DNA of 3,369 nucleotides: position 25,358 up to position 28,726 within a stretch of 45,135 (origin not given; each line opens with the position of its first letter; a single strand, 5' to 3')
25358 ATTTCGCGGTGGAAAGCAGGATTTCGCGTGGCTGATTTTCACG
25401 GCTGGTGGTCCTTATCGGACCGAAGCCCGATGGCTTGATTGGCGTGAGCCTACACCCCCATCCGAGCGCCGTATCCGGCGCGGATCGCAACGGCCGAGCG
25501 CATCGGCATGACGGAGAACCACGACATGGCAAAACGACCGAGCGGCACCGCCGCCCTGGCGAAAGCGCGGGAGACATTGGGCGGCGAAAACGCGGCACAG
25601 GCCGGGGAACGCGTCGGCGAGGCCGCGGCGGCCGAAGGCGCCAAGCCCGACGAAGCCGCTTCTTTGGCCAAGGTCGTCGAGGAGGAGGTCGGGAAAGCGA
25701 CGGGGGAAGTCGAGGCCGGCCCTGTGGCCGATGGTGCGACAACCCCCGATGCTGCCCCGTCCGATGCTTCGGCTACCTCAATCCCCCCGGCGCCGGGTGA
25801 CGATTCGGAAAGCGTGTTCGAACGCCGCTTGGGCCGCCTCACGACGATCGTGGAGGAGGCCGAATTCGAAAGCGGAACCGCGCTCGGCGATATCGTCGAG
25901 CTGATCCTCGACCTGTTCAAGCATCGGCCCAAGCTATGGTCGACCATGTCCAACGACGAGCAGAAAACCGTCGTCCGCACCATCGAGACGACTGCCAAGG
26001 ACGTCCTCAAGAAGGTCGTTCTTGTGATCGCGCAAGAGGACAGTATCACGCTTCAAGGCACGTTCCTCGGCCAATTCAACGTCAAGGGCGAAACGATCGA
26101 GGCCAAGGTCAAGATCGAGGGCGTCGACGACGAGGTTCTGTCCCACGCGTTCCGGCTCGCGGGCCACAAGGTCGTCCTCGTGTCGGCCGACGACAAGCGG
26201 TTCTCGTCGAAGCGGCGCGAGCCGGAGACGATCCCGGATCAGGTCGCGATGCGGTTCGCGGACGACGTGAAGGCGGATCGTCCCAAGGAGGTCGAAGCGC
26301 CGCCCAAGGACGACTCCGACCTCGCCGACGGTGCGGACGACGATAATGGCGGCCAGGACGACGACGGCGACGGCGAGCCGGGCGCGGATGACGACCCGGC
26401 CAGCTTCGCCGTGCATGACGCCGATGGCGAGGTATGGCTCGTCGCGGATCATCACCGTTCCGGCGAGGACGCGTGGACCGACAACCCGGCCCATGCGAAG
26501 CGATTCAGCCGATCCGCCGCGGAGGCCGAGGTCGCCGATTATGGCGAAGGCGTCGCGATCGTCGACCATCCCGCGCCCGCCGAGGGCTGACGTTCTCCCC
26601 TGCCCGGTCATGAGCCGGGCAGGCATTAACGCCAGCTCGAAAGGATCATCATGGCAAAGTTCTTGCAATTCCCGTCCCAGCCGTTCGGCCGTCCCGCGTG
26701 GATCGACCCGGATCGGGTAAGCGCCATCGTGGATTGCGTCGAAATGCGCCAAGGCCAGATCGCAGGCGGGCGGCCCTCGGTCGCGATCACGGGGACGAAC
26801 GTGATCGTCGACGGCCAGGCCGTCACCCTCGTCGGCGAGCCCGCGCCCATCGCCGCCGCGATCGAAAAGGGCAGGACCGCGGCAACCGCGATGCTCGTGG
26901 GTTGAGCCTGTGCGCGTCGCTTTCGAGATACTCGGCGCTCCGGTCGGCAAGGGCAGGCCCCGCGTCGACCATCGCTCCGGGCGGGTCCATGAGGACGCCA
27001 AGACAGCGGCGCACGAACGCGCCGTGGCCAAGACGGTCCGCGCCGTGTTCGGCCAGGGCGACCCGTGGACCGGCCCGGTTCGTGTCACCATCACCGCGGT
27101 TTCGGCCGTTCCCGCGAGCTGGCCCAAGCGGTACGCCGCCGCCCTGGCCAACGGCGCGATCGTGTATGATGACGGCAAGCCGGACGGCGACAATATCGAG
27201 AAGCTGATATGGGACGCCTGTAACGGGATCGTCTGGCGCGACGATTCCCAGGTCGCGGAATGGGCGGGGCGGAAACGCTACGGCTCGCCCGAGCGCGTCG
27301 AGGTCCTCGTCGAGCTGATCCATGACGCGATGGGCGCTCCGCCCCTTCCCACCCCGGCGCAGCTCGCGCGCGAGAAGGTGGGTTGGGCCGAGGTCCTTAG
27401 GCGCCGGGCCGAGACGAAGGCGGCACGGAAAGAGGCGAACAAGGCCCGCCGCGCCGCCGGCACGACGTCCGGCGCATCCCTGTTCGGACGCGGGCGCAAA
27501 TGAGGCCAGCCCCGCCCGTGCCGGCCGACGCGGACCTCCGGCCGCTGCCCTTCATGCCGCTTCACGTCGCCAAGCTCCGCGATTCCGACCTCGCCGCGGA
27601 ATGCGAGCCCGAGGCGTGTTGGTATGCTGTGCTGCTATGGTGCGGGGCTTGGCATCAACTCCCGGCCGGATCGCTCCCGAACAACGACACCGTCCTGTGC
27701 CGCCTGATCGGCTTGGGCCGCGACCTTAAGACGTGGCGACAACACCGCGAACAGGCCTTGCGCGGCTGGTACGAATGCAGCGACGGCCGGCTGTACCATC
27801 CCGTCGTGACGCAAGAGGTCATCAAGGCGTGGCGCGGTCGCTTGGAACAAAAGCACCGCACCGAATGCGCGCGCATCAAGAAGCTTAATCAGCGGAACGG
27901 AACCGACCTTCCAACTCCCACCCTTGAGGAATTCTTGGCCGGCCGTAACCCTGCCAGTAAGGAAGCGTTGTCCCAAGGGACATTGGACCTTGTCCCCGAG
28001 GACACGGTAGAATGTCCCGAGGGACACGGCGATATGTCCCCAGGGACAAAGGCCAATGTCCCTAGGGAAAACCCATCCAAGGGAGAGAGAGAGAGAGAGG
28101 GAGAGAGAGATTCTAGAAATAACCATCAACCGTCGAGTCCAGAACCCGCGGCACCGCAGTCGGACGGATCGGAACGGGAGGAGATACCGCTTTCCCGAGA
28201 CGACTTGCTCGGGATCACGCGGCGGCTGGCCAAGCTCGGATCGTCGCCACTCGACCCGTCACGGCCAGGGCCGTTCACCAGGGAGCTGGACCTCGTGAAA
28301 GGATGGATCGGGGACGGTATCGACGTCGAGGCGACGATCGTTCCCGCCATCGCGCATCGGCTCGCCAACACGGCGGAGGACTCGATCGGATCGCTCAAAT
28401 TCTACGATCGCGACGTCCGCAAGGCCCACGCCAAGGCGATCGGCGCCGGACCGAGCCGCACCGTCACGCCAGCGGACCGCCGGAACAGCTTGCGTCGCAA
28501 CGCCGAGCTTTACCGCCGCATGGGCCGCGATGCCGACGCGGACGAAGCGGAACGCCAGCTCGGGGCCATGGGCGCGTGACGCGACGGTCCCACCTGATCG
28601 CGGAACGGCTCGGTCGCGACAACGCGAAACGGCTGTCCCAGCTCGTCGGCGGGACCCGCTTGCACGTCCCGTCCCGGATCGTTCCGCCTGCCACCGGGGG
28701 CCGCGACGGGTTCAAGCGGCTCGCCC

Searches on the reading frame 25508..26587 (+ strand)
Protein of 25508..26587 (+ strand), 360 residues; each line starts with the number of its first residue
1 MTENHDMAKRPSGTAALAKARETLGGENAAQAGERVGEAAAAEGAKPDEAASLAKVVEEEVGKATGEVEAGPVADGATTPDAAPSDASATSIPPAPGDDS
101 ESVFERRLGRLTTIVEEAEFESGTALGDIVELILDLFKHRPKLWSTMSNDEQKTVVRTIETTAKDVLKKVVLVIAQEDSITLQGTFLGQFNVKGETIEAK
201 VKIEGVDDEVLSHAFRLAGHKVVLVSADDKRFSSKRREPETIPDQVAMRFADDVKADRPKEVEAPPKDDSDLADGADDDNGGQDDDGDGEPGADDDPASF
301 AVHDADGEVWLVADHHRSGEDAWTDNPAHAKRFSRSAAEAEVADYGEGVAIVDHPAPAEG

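Call 42: search_protein_families(library=pfam, proteins=[window:25508-26587:+], max_evalue=0.001)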
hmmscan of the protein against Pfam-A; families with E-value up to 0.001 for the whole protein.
window:25508-26587:+ (360 aa): 0 families

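Call 91: search_protein_families(library=phrogs, proteins=[window:25508-26587:+], max_evalue=0.001)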
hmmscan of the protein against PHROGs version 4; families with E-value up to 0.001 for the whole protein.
window:25508-26587:+ (360 aa): 1 family
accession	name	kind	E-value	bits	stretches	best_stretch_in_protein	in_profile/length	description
phrog_6576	-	unknown function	6.1e-06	26.8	1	128-270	31-172/325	-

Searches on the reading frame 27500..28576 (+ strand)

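Call 42: search_protein_families(library=pfam, proteins=[window:27500-28576:+], max_evalue=0.001)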
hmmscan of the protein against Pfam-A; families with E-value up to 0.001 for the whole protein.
window:27500-28576:+ (359 aa): 1 family
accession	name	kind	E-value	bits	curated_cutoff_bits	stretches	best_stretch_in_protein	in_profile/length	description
PF07120.17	DUF1376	-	3e-09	37.6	30.1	1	17-107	1-85/86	Protein of unknown function (DUF1376)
